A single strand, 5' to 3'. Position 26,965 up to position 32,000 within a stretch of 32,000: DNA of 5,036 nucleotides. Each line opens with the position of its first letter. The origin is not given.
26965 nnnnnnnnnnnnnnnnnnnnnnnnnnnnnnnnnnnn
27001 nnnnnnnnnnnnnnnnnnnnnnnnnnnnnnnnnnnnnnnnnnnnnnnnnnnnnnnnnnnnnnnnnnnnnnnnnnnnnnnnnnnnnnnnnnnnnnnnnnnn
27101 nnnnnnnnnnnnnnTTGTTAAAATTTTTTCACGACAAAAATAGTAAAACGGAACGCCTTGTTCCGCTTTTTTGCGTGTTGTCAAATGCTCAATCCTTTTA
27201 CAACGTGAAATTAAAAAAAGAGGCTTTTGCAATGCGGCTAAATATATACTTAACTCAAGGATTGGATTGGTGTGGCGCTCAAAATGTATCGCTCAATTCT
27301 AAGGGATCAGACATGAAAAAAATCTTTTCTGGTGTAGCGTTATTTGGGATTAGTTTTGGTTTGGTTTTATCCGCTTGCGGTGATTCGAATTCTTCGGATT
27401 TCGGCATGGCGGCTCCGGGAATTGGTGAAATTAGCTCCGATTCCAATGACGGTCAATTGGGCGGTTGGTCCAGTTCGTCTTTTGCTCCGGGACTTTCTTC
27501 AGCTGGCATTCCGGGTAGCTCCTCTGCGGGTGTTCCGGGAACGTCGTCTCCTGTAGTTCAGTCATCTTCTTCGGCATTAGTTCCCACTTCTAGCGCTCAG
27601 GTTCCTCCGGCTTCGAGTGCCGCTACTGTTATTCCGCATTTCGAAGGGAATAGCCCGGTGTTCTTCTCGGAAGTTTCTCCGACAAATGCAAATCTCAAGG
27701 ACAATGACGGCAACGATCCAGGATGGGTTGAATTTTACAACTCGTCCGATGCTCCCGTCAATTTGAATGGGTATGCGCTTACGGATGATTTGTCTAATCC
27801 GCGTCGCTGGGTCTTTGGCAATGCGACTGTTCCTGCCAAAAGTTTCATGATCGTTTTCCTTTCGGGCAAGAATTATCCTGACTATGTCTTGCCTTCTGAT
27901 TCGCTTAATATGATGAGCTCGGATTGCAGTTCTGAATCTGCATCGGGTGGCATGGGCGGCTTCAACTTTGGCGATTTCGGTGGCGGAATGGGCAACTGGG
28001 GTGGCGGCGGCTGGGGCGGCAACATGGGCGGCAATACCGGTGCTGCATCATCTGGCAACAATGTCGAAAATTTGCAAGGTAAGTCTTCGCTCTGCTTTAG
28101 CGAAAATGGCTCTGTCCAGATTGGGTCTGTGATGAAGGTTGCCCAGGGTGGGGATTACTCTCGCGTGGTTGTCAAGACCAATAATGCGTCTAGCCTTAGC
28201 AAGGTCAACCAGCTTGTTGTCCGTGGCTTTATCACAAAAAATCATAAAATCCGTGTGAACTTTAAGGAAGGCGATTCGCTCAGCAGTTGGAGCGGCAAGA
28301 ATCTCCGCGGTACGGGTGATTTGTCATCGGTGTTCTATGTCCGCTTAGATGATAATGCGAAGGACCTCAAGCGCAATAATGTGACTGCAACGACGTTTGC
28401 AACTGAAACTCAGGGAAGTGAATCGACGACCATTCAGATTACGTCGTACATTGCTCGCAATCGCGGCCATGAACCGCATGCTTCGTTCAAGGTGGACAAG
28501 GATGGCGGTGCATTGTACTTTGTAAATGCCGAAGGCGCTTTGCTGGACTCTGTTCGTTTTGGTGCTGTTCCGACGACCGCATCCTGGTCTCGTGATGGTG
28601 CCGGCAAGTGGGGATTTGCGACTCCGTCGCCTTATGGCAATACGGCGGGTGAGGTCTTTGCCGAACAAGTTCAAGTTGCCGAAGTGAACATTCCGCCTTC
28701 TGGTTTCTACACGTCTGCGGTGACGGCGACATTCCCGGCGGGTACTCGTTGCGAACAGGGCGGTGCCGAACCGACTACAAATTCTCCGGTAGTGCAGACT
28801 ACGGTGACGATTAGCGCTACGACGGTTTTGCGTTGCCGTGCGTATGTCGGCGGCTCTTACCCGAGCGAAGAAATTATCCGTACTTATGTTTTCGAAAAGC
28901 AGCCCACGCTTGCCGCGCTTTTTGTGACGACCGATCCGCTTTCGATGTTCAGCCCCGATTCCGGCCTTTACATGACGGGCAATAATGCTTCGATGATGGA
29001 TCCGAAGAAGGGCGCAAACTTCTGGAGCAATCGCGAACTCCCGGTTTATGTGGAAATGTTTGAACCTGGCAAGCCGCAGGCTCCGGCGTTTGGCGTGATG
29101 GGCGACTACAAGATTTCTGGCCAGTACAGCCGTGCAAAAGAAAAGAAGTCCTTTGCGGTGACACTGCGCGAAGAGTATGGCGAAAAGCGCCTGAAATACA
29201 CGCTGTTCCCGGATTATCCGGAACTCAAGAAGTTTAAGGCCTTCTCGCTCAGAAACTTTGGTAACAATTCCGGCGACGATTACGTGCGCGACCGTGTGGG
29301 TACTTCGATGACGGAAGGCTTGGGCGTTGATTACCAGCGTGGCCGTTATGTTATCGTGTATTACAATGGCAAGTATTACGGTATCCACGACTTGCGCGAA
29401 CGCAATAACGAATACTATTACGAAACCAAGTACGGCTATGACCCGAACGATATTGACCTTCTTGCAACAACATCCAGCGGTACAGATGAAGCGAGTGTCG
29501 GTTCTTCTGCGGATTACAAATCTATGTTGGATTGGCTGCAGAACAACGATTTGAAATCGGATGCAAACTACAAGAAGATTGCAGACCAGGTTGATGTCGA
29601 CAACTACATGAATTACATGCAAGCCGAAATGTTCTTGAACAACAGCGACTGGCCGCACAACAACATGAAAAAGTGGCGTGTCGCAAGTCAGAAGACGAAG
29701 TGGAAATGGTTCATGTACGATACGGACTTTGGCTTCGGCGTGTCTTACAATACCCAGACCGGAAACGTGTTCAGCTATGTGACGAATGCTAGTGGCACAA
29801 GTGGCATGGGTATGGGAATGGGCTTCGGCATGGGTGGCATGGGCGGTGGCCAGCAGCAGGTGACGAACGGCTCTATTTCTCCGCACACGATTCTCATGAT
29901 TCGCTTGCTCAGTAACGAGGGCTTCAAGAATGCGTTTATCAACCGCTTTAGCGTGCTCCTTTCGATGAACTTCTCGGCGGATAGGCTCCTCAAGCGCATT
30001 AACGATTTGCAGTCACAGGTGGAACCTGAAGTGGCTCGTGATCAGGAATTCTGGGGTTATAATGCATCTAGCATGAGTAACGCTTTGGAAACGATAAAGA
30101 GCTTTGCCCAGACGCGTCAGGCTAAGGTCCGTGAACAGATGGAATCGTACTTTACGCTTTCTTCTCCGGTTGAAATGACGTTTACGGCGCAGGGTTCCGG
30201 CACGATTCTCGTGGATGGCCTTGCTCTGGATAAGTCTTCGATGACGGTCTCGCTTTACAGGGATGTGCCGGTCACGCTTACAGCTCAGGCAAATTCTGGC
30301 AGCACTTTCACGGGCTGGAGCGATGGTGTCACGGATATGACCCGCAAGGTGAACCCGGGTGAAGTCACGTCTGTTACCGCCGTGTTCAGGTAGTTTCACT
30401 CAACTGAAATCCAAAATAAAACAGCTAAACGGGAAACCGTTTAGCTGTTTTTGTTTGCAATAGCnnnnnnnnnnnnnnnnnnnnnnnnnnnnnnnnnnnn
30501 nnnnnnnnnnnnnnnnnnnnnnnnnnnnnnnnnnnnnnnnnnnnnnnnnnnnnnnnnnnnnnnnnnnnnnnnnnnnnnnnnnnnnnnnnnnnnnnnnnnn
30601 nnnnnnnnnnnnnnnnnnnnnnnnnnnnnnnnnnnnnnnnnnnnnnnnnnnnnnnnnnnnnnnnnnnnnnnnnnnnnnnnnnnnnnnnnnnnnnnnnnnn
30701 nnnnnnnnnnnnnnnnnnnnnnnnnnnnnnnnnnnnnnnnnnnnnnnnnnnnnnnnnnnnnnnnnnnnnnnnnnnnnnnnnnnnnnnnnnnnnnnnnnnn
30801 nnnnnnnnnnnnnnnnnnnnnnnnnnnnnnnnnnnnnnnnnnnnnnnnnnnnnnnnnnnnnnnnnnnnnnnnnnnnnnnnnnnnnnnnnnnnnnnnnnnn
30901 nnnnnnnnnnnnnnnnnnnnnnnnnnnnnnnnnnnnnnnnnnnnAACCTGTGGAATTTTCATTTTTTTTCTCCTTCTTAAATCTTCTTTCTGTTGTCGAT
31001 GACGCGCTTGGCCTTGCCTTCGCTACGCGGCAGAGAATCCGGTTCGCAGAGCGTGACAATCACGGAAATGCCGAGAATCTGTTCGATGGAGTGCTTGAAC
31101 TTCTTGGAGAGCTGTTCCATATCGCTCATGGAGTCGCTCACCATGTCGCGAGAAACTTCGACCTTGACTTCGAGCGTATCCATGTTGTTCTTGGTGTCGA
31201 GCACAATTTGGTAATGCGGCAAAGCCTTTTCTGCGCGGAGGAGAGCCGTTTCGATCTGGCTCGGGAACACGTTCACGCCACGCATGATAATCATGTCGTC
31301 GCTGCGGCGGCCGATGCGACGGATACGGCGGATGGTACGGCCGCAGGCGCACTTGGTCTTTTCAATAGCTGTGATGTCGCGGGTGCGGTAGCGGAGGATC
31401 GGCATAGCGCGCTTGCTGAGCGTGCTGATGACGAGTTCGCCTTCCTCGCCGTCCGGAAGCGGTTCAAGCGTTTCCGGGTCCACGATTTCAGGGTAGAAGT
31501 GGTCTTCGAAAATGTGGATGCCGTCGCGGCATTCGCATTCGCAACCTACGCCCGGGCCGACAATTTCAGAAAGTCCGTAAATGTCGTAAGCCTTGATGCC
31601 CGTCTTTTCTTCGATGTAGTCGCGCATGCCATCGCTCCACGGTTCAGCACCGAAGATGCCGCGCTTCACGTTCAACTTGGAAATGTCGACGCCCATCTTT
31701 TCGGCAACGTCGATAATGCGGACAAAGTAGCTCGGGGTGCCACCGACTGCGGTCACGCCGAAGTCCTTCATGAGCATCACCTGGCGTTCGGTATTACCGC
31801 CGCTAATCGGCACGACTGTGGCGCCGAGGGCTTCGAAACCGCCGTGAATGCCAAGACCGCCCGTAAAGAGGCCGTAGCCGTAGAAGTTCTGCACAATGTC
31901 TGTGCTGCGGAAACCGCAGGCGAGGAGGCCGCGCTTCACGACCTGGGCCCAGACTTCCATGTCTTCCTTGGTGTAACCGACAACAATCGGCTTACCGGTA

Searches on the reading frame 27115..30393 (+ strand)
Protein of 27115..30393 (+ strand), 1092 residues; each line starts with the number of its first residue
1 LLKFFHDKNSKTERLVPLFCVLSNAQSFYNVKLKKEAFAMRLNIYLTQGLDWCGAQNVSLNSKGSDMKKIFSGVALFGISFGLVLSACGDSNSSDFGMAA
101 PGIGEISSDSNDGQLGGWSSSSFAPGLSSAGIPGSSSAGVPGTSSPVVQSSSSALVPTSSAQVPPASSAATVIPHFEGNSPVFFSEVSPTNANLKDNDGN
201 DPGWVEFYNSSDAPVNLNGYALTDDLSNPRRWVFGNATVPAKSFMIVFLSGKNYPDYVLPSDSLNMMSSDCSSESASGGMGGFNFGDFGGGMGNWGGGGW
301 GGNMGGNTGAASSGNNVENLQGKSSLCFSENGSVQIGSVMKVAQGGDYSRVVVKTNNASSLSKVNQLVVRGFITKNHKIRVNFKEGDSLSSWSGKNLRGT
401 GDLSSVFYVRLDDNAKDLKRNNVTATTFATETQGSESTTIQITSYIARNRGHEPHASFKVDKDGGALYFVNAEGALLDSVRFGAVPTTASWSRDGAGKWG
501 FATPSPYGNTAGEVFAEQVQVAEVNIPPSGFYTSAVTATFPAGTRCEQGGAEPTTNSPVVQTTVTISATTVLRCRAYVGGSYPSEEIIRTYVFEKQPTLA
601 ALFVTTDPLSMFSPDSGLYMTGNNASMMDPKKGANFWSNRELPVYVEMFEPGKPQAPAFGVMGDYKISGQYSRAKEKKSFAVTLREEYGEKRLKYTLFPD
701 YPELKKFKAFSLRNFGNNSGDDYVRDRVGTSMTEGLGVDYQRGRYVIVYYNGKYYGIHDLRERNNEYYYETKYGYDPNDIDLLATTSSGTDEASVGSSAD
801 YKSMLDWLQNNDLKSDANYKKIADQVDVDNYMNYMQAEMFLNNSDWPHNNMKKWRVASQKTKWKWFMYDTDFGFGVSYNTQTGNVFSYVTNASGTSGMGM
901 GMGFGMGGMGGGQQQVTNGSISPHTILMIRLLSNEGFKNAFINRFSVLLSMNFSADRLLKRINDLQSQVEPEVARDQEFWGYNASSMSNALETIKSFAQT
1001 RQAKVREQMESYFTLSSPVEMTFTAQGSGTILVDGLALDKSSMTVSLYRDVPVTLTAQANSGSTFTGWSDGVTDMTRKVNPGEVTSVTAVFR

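Call 94: search_protein_families(library=pfam, proteins=[window:27115-30393:+], max_evalue=0.001)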
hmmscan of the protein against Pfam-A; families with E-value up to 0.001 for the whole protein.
window:27115-30393:+ (1092 aa): 3 families
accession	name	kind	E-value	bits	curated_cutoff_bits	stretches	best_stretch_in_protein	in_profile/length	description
PF08757.17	CotH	-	1.3e-40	140.4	23.8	1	667-1003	3-320/322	CotH kinase protein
PF00932.25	LTD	-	2.8e-09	37.8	34.3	1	180-253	6-73/109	Lamin Tail Domain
PF18998.6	Flg_new_2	-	5.5e-05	23.5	23.6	1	1052-1091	24-69/73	Divergent InlB B-repeat domain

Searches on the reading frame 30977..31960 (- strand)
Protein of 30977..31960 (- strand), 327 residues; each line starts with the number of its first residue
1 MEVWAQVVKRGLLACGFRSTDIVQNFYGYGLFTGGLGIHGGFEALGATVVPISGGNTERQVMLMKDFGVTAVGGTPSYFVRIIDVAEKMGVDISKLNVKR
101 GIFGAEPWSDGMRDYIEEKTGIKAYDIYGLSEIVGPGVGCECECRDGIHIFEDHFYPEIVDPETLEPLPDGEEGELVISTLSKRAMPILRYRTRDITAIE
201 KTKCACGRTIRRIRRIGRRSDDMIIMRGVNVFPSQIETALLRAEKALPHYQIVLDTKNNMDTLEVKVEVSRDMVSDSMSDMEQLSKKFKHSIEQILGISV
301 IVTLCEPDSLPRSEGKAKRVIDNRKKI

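Call 94: search_protein_families(library=pfam, proteins=[window:30977-31960:-], max_evalue=0.001)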
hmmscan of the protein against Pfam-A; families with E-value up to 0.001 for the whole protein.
window:30977-31960:- (327 aa): 3 families
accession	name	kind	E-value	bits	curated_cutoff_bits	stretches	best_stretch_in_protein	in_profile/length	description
PF14535.12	AMP-binding_C_2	-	2.1e-33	114.9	25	1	228-324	1-96/96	AMP-binding enzyme C-terminal domain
PF00501.34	AMP-binding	-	8.1e-13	48.3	29.9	1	44-179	229-375/384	AMP-binding enzyme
PF04443.18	LuxE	-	1e-05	25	24.9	1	125-219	281-374/391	Acyl-protein synthetase, LuxE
